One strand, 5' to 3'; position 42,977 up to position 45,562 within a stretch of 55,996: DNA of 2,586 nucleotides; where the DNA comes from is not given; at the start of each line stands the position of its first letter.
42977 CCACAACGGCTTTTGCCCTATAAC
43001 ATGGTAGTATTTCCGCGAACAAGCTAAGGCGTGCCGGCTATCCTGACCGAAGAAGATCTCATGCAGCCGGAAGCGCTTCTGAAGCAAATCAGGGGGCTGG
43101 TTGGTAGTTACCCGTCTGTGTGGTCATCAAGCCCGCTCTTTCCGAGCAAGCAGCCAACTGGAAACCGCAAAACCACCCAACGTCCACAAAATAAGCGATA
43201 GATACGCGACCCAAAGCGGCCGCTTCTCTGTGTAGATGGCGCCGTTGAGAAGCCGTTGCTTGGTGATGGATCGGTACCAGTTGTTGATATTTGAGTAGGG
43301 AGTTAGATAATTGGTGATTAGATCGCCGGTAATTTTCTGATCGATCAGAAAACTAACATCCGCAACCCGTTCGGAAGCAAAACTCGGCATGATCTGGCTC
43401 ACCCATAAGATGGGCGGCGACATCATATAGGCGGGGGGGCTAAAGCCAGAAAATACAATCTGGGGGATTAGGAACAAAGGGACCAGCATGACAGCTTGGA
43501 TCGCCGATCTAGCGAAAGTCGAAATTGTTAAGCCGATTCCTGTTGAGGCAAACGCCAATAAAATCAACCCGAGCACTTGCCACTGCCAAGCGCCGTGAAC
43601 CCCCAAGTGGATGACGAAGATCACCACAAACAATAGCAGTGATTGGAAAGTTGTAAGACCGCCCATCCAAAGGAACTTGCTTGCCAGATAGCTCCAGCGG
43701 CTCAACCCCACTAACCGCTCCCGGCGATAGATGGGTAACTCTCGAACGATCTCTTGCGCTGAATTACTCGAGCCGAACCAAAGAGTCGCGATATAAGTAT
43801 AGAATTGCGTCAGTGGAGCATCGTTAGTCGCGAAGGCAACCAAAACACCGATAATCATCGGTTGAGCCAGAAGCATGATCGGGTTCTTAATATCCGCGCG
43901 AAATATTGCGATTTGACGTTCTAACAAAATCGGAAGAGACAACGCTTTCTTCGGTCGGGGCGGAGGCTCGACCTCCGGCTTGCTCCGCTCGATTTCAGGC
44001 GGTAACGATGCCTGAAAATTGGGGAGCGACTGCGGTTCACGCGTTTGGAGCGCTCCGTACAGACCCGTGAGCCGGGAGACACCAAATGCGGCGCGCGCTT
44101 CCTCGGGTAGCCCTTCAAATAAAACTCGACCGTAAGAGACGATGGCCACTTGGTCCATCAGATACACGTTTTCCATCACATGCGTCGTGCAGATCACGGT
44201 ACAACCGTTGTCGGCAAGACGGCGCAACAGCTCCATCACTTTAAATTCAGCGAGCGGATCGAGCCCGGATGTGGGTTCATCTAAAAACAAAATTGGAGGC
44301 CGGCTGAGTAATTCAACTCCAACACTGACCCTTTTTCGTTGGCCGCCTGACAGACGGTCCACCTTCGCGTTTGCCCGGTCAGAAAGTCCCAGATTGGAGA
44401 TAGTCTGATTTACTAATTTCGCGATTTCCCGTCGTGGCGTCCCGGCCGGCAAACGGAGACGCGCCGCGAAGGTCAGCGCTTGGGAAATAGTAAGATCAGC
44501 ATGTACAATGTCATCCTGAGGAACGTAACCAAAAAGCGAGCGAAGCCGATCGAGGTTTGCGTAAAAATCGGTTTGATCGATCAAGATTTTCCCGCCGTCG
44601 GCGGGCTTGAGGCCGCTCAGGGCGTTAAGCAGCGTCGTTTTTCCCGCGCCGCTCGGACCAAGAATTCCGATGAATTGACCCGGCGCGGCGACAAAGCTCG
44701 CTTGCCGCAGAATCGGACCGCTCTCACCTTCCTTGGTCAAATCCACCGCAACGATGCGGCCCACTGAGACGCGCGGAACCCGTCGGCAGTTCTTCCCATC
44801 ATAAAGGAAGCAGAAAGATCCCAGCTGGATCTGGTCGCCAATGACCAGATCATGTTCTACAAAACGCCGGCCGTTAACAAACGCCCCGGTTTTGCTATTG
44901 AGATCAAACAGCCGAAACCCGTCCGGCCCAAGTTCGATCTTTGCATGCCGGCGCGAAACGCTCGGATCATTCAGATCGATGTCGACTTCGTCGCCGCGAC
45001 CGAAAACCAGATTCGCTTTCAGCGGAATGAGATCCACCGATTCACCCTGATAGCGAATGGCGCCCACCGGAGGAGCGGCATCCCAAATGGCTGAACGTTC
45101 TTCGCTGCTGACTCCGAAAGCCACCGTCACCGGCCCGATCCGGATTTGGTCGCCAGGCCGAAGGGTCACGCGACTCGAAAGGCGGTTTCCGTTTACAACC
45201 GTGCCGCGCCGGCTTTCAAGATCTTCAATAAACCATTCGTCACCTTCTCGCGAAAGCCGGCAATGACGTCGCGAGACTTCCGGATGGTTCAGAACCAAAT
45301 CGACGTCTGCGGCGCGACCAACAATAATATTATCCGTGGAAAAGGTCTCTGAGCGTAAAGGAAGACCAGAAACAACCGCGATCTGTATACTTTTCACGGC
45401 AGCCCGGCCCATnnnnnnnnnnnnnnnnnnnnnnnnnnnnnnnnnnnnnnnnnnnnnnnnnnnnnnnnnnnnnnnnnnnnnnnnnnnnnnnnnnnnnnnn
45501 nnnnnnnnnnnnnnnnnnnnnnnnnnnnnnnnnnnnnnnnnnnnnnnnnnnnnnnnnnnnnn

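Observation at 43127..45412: FHA-FHA-ABC exporter fused in one polypeptide and embedded in the T6SS operon where H1 clusters carry PpkA/PppA/TagTS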

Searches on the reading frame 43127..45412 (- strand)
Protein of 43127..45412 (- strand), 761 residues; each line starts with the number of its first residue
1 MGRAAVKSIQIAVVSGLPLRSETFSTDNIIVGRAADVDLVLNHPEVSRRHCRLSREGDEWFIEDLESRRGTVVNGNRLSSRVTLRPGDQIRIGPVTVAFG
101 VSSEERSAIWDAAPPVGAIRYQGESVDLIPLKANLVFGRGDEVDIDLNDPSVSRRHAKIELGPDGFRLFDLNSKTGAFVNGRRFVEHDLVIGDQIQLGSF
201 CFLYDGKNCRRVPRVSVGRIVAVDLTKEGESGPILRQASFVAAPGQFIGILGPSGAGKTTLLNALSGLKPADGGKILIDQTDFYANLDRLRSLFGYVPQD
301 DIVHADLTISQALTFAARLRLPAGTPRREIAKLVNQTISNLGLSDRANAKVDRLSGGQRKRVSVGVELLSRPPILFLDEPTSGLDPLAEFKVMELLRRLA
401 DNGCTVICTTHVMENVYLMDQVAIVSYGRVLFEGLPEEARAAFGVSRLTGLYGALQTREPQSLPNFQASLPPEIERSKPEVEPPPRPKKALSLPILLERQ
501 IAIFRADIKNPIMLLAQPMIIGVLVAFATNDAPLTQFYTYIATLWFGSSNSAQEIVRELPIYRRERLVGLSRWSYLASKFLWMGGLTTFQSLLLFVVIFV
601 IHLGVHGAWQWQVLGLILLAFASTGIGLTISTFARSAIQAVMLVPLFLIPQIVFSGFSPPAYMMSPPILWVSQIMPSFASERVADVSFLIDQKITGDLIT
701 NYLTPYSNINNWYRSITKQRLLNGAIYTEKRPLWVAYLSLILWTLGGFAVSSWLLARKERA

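Call 4: search_protein_families(library=pfam, proteins=[window:43127-45412:-], max_evalue=0.001)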
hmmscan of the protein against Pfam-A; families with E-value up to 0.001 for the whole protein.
window:43127-45412:- (761 aa): 8 families
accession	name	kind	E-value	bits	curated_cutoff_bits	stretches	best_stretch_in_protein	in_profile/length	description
PF00498.31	FHA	-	1.2e-40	138.2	20.7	2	29-93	1-67/67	FHA domain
PF16697.10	Yop-YscD_cpl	-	2.9e-31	108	33.2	2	25-100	15-91/94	Inner membrane component of T3SS, cytoplasmic domain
PF00005.33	ABC_tran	-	5.2e-28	98.8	25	1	235-382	1-137/137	ABC transporter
PF01061.29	ABC2_membrane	-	5.4e-18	65.7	26.9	1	495-677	5-199/211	ABC-2 type transporter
PF13304.12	AAA_21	-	2.4e-14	54.5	27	1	363-411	247-298/304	AAA domain, putative AbiEii toxin, Type IV TA system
PF12698.13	ABC2_membrane_3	-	8e-14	51.9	31.6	1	538-679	167-310/347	ABC-2 family transporter protein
PF12679.13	ABC2_membrane_2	-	9.2e-07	28.8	27.2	1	570-759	107-282/283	ABC-2 family transporter protein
PF02463.25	SMC_N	-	3.7e-05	23.7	40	0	350-425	133-211/220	RecF/RecN/SMC N terminal domain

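Call 7: search_protein_families(library=ncbifam, proteins=[window:43127-45412:-], max_evalue=0.01)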
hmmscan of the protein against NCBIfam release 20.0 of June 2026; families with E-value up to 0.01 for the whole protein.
window:43127-45412:- (761 aa): 195 families (the best 25 are shown)
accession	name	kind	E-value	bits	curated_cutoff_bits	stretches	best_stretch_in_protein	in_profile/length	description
TIGR00955.1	3a01204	subfamily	2.1e-59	201.7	736.35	2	230-441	36-256/617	pigment precursor permease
NF033858.1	ABC2_perm_RbbA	equivalog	1e-44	152.7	1050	2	220-449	267-494/909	ribosome-associated ATPase/putative transporter RbbA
TIGR01188.1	drrA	subfamily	2.5e-43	148.5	312.45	1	238-461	12-228/302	daunorubicin resistance ABC transporter, ATP-binding protein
TIGR03864.1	PQQ_ABC_ATP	hypoth_equivalog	2.6e-43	148.2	302.25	1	234-454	16-234/236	ABC transporter, ATP-binding subunit, PQQ-dependent alcohol dehydrogenase system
TIGR00956.1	3a01205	subfamily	3.5e-40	137.6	1959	1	224-412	768-961/1394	pleiotropic drug resistance family protein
NF010060.0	PRK13537.1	equivalog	8.5e-36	123.4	521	1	224-439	20-233/314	nodulation factor ABC transporter ATP-binding protein NodI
TIGR03522.1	GldA_ABC_ATP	equivalog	1.9e-35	122.8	402.6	1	221-433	4-213/301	gliding motility-associated ABC transporter ATP-binding subunit GldA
TIGR04406.1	LPS_export_lptB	equivalog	3.9e-35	121.3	240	1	221-438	3-221/239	LPS export ABC transporter ATP-binding protein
TIGR02857.1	CydD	equivalog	6.3e-35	121.1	435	1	219-423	323-527/529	thiol reductant ABC exporter subunit CydD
NF010059.0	PRK13536.1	equivalog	1.6e-34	119.2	549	1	221-438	45-260/342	nodulation factor ABC transporter ATP-binding protein NodI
TIGR04520.1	ECF_ATPase_1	equivalog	6.4e-34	117.6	315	1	230-438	13-222/269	energy-coupling factor transporter ATPase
TIGR02673.1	FtsE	equivalog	4.7e-33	114.7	264.85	1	233-415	16-199/214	cell division ATP-binding protein FtsE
TIGR03375.1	type_I_sec_LssB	subfamily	5.7e-33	114.1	693.1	1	223-437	471-686/696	type I secretion system permease/ATPase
TIGR03608.1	L_ocin_972_ABC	subfamily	2.3e-32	112.1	254.85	1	224-422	3-203/206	putative bacteriocin export ABC transporter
TIGR01288.1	nodI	equivalog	2.6e-32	112.1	424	1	234-437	19-220/303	nodulation factor ABC transporter ATP-binding protein NodI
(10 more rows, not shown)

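Call 9: find_encoding_contigs(protein=window:43127-45412:-, flank=10000, max_places=6)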
Protein window:43127-45412:- (761 aa): 1 contig read that carries it; 1 place shown.
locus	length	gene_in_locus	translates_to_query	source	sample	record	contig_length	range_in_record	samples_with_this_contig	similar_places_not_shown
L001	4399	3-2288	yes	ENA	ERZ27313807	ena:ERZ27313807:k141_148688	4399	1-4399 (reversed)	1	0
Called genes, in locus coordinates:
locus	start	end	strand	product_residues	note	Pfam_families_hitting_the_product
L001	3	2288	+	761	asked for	?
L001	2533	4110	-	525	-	PF13489:Methyltransf_23, PF02390:Methyltransf_4 (weak), PF08241:Methyltransf_11, PF08242:Methyltransf_12, PF13649:Methyltransf_25, PF13847:Methyltransf_31, PF10119:MethyTransf_Reg, PF21782:WHD_PKMT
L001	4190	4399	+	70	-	?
